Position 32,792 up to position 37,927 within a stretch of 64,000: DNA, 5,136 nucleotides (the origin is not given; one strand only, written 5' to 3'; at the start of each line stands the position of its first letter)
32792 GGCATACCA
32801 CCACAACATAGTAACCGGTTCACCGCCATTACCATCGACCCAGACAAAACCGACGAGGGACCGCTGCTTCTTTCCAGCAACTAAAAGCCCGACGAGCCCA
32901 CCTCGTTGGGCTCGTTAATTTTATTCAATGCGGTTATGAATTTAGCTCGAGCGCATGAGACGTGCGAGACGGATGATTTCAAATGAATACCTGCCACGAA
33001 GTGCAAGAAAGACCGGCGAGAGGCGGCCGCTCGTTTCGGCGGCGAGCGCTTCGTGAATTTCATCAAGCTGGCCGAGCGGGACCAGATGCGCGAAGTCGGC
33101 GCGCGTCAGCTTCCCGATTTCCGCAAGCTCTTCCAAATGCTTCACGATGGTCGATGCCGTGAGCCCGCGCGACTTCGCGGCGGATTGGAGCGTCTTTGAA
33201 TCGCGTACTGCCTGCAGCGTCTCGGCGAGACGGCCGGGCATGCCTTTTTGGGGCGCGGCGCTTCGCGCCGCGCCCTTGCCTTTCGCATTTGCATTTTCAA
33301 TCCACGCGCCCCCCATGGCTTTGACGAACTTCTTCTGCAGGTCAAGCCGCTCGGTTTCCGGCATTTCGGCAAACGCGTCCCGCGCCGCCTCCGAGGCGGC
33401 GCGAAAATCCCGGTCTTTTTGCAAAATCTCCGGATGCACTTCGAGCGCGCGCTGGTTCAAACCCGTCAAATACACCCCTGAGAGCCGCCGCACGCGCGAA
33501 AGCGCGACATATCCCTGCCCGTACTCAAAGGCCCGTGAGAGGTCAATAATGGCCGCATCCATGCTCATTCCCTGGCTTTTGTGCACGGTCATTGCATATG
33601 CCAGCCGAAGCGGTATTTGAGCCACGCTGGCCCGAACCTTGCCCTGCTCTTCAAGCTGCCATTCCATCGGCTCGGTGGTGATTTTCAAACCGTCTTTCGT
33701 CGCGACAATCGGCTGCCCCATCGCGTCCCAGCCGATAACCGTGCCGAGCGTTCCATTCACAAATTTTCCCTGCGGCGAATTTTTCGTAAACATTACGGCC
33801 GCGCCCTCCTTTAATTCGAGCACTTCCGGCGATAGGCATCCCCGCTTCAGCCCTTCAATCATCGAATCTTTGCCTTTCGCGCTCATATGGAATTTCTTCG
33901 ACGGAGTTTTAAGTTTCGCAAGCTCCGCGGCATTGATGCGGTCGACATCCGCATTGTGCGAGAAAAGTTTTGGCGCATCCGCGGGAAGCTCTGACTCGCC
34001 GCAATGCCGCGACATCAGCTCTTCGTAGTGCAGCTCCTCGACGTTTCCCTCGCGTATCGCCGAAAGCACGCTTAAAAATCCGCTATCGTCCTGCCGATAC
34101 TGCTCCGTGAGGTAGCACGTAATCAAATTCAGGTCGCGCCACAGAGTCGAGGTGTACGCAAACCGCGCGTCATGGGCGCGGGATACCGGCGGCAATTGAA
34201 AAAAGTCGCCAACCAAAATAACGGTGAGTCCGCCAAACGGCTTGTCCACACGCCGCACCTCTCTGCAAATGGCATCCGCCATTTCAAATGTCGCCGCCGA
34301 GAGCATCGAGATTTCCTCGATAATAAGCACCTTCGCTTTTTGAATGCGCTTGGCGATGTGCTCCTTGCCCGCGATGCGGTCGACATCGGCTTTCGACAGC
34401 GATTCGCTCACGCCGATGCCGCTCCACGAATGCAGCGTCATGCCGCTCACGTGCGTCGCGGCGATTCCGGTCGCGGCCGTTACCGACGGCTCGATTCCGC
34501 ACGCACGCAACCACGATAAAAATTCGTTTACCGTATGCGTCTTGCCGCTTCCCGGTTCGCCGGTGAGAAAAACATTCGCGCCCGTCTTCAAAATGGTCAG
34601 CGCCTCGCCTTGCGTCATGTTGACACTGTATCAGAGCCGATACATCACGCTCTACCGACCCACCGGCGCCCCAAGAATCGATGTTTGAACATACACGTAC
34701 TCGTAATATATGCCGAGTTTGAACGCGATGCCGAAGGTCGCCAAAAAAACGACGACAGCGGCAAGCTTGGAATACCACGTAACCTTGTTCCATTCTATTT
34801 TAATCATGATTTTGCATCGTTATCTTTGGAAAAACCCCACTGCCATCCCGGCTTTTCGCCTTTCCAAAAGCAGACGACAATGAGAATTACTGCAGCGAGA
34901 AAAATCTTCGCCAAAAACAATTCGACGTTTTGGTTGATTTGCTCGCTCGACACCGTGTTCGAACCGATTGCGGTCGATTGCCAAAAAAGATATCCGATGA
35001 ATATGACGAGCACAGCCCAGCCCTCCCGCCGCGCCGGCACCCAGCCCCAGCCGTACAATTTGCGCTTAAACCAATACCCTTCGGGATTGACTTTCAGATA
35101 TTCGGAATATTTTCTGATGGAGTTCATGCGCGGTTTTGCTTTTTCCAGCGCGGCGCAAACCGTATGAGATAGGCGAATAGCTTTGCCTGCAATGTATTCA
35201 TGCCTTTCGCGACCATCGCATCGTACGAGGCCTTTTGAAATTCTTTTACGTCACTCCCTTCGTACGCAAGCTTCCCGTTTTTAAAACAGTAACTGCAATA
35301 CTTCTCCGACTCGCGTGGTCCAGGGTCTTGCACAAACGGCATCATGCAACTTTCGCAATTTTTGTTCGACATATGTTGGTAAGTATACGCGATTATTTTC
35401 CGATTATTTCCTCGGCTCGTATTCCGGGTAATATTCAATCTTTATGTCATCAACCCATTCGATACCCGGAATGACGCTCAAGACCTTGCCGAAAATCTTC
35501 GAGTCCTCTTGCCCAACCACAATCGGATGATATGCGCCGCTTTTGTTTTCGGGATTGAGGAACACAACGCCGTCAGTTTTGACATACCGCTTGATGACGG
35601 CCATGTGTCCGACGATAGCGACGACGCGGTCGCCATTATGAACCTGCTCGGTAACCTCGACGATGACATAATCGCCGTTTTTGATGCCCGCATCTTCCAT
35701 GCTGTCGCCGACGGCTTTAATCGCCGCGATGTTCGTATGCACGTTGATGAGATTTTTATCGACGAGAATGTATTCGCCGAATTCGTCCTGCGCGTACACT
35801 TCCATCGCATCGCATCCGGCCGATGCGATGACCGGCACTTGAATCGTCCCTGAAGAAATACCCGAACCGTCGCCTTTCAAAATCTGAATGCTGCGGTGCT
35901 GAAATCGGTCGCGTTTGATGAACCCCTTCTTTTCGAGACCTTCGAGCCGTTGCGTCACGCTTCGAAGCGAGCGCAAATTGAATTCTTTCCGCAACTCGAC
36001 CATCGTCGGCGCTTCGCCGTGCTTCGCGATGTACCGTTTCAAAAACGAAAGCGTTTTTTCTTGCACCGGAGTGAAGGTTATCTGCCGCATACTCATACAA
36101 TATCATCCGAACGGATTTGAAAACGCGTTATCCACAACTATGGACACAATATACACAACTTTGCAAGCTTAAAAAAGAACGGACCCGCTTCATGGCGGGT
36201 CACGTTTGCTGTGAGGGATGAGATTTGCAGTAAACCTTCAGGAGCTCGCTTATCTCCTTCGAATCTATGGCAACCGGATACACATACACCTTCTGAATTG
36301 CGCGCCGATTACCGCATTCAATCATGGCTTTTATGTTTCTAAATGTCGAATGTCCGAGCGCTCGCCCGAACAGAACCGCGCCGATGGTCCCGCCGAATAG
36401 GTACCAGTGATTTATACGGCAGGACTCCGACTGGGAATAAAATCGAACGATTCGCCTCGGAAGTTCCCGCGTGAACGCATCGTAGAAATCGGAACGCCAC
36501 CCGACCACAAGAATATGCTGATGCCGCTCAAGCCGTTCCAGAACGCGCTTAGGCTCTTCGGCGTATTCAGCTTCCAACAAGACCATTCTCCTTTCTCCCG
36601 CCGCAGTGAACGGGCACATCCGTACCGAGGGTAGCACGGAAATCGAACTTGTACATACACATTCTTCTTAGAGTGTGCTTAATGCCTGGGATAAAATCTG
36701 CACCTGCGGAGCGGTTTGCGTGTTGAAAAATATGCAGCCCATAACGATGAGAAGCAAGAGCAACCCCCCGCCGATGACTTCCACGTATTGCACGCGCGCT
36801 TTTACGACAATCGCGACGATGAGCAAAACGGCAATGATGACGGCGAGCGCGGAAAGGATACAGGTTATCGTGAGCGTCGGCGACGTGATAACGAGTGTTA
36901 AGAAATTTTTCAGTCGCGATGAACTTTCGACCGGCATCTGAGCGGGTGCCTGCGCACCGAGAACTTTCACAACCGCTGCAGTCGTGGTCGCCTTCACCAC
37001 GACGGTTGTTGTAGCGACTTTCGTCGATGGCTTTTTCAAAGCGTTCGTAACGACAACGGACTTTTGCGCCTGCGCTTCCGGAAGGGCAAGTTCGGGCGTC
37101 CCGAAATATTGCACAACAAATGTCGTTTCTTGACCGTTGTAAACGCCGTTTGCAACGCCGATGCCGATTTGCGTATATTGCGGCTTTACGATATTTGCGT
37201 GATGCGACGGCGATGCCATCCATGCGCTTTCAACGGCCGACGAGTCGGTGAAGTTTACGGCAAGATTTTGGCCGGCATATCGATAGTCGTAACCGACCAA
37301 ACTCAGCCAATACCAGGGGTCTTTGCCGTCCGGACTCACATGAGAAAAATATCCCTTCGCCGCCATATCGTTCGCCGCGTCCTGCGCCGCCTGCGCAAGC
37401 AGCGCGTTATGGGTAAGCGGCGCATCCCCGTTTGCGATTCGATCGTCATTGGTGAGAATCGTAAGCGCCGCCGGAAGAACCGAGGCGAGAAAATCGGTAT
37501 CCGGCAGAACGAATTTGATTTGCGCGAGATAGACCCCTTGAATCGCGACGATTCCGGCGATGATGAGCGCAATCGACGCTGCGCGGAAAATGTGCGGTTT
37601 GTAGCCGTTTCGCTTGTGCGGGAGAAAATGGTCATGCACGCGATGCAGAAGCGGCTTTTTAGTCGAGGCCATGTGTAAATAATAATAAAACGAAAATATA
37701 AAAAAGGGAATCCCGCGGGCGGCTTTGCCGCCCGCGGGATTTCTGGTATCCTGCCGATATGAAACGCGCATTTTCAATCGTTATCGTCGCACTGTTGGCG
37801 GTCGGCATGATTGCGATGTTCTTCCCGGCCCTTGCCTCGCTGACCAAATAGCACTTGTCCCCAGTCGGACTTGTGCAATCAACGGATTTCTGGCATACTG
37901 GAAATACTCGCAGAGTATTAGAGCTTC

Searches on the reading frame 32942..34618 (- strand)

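Call 22: search_protein_families(library=pfam, proteins=[window:32942-34618:-], max_evalue=0.001)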
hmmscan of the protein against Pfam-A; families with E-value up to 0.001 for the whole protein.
window:32942-34618:- (558 aa): 11 families
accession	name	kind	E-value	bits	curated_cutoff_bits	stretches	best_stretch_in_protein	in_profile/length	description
PF05970.20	PIF1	-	2.5e-34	119.3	25.9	1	10-194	19-218/223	PIF1-like helicase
PF14493.12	HTH_40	-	4e-14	53.1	27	1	465-553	3-89/89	Helix-turn-helix domain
PF13604.12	AAA_30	-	7.5e-14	52.3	27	1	3-195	6-175/191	AAA domain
PF13245.12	AAA_19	-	1.5e-13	51.5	25.1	1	5-146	3-133/134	AAA domain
PF13401.12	AAA_22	-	1.4e-07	32.3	27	1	13-137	5-122/130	AAA domain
PF21530.3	Pif1_2B_dom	-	5.4e-05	23.3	23.9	1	256-296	5-46/47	DNA helicase Pif1, 2B domain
PF01443.25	Viral_helicase1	-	0.00014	22.2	21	0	19-176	4-132/228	Viral superfamily 1 RNA helicase core domain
PF13538.12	UvrD_C_2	-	0.0002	21.6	27.4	1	339-379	1-48/52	UvrD-like helicase C-terminal domain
PF02689.20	Herpes_Helicase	-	0.0005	18.6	27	0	341-378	731-770/808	Helicase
PF07728.20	AAA_5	-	0.00071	20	22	0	15-112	1-84/139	AAA domain (dynein-related subfamily)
PF20720.3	nSTAND3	-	0.00082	19.5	27.2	0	5-44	9-48/155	Novel STAND NTPase 3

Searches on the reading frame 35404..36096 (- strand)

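Call 22: search_protein_families(library=pfam, proteins=[window:35404-36096:-], max_evalue=0.001)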
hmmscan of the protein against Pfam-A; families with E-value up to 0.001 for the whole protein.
window:35404-36096:- (230 aa): 2 families
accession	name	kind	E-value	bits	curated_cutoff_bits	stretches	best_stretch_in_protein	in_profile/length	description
PF00717.28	Peptidase_S24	-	3.3e-22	78.8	23.3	1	92-205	7-115/116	Peptidase S24-like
PF01726.22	LexA_DNA_bind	-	6.4e-14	51.9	23.7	1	8-67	4-63/65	LexA DNA binding domain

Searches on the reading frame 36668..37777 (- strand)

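Call 23: search_protein_families(library=pfam, proteins=[window:36668-37777:-], max_evalue=0.001)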
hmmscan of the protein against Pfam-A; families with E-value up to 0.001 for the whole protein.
window:36668-37777:- (369 aa): 1 family
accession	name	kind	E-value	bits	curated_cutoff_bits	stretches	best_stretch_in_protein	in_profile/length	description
PF00188.32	CAP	-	1.9e-16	61.4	21.1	1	108-225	3-117/117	Cysteine-rich secretory protein family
